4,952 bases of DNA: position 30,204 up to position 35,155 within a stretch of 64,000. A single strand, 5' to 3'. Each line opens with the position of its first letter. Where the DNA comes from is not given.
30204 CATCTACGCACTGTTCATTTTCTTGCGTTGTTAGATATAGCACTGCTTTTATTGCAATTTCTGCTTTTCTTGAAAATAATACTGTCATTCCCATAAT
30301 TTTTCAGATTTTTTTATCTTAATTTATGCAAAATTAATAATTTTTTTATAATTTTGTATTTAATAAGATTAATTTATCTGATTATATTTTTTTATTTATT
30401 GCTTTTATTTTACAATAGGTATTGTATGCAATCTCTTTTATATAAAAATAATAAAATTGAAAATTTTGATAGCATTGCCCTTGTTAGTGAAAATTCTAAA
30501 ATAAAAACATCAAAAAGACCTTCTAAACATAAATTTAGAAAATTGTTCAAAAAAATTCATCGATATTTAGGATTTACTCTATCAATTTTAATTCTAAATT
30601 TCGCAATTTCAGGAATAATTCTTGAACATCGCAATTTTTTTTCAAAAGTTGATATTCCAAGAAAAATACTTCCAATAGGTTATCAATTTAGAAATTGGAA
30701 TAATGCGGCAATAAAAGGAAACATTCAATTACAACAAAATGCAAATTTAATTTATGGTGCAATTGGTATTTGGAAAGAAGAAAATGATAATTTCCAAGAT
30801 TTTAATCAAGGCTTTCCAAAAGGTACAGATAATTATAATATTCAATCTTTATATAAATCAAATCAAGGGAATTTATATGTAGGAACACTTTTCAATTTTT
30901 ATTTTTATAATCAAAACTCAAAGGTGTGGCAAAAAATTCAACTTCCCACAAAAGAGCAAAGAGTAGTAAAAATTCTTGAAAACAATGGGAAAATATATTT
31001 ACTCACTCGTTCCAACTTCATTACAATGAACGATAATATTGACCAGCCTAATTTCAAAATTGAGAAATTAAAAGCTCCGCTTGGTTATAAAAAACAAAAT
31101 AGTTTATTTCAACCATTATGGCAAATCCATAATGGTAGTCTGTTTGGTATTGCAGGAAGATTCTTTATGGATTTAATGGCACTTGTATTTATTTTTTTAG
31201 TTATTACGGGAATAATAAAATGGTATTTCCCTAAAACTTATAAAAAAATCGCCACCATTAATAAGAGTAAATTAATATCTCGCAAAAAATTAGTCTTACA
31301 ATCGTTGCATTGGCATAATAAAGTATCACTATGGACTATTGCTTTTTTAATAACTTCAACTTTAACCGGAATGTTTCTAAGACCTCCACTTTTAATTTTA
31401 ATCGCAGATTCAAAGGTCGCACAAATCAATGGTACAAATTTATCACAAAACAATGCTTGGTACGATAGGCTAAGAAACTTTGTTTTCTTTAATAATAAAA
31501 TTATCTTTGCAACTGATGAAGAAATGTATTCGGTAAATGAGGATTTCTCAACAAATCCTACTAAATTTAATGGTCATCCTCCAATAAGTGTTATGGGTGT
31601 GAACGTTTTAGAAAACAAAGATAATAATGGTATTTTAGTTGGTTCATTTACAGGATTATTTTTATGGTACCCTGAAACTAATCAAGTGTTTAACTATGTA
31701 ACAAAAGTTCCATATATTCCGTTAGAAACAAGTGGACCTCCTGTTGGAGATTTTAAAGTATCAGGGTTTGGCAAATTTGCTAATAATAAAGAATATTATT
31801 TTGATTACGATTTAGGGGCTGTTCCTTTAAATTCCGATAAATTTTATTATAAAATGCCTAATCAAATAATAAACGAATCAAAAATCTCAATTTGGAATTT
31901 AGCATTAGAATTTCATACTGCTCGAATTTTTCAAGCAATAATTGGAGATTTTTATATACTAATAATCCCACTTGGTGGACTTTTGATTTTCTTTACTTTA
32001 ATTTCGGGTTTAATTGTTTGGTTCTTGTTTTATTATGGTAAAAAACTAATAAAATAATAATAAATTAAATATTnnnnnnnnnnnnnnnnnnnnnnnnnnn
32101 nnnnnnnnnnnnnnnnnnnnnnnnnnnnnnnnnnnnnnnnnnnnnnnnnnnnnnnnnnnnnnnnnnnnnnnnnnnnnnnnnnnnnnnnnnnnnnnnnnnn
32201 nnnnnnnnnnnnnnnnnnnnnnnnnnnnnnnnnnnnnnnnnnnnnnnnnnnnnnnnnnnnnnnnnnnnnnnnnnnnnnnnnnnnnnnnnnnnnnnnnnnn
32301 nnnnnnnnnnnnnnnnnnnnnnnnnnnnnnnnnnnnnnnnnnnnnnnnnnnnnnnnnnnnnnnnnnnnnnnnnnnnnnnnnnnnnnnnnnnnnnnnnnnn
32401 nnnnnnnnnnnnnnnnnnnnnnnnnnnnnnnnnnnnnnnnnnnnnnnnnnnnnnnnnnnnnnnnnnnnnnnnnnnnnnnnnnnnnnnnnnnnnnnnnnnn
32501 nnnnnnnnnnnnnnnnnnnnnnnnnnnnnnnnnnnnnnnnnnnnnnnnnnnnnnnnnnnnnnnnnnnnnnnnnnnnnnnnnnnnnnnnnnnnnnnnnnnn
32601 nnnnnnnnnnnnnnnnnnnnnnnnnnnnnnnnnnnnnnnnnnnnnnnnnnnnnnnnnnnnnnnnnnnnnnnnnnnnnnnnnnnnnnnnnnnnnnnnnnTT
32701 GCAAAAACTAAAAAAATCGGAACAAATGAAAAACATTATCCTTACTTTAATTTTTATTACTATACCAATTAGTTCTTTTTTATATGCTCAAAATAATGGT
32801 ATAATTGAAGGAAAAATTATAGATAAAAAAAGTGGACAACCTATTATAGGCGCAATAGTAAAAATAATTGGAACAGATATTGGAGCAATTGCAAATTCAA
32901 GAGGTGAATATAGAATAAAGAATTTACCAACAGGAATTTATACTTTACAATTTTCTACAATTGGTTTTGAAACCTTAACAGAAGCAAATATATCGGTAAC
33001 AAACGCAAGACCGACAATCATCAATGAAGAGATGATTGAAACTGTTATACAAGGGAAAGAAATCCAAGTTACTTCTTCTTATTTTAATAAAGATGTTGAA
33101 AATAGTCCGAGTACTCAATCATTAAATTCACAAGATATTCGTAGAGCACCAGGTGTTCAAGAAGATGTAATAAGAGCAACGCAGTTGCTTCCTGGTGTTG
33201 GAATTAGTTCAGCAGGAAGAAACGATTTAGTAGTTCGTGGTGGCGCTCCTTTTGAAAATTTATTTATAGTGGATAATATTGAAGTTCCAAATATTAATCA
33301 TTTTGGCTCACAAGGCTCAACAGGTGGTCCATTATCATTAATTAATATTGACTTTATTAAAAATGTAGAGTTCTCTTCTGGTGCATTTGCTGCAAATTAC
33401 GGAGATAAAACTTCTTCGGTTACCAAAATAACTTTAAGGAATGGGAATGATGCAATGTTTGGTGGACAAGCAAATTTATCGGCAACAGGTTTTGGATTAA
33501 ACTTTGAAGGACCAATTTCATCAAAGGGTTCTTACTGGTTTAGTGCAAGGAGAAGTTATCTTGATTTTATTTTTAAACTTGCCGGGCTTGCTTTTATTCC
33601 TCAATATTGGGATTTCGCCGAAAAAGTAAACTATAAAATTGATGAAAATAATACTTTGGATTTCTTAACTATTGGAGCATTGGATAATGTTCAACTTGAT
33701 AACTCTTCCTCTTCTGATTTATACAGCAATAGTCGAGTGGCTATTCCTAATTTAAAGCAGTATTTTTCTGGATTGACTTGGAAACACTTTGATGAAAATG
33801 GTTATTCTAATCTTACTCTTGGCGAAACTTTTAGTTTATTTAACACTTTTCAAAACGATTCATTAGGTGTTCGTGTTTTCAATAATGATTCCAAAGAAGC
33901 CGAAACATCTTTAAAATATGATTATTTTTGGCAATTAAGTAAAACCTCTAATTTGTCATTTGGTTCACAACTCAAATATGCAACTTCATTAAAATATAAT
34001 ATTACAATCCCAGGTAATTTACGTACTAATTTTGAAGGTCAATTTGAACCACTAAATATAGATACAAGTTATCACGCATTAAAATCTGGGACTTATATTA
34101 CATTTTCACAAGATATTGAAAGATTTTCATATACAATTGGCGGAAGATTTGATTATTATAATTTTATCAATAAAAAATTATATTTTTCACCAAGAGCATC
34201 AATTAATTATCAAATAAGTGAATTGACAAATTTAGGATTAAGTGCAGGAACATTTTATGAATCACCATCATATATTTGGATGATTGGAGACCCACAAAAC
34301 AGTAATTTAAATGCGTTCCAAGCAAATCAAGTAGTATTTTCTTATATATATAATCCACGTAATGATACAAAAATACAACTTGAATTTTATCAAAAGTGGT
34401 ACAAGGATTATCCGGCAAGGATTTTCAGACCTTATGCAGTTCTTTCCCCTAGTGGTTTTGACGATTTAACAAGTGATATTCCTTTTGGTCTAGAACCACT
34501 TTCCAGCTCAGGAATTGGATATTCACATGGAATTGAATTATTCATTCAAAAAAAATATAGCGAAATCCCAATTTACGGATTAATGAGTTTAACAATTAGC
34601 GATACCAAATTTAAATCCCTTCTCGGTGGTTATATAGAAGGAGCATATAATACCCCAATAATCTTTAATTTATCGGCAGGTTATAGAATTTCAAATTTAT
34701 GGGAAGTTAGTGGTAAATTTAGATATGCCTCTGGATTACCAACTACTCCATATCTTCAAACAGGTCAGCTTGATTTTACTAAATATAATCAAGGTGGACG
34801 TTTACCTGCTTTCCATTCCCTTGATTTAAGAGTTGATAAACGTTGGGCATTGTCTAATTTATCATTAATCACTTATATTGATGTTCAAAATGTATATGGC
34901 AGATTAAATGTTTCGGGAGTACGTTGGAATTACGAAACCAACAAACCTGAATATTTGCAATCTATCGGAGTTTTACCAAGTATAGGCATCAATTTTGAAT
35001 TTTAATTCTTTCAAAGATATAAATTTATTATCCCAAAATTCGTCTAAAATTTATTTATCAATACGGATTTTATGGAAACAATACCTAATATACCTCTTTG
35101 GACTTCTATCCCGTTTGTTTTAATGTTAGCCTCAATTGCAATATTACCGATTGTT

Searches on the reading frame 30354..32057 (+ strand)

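Call 103: search_protein_families(library=pfam, proteins=[window:30354-32057:+], max_evalue=0.0001)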
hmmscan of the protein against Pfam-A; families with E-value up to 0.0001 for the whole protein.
window:30354-32057:+ (567 aa): 2 families
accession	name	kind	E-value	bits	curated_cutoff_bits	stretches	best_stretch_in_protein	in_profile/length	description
PF03929.21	PepSY_TM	-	2.6e-19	70.6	28.8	2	250-557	115-293/295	PepSY-associated TM region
PF16357.10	PepSY_TM_like_2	-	8.3e-06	26.4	27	0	255-288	132-165/197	Putative PepSY_TM-like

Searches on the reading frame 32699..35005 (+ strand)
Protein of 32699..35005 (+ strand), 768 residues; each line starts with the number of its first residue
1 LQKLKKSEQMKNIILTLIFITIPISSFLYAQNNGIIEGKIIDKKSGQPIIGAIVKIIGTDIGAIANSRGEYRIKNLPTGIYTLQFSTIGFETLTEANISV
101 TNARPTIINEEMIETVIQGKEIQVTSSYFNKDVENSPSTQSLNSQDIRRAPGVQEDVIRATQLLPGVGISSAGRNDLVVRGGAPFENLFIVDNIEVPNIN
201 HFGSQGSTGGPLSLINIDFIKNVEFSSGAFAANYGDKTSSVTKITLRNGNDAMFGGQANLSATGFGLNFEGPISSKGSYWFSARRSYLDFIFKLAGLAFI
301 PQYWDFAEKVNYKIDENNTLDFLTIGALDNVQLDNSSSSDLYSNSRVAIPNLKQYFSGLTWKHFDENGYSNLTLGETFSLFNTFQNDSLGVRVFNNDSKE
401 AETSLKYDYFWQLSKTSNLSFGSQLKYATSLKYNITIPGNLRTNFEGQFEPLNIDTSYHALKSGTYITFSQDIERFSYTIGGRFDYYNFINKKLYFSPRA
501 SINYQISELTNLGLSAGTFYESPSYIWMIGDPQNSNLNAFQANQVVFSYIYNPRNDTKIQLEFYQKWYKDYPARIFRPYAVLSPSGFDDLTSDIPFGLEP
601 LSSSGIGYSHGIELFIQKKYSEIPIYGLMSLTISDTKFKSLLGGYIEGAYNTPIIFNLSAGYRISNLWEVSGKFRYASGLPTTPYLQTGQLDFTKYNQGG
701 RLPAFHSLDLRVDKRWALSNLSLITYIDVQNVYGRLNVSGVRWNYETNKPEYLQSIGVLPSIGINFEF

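Call 76: search_protein_families(library=pfam, proteins=[window:32699-35005:+], max_evalue=0.001)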
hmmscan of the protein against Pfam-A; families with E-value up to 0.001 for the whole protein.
window:32699-35005:+ (768 aa): 3 families
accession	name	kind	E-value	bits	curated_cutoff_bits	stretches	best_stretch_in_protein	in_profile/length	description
PF13715.12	CarbopepD_reg_2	-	2.8e-16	59.7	32.2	1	36-122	1-86/88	CarboxypepD_reg-like domain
PF13620.12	CarboxypepD_reg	-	5e-14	52.8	32.3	1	36-109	2-78/82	Carboxypeptidase regulatory-like domain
PF07715.20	Plug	-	1.4e-08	35.6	23.9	1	135-238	4-103/107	TonB-dependent Receptor Plug Domain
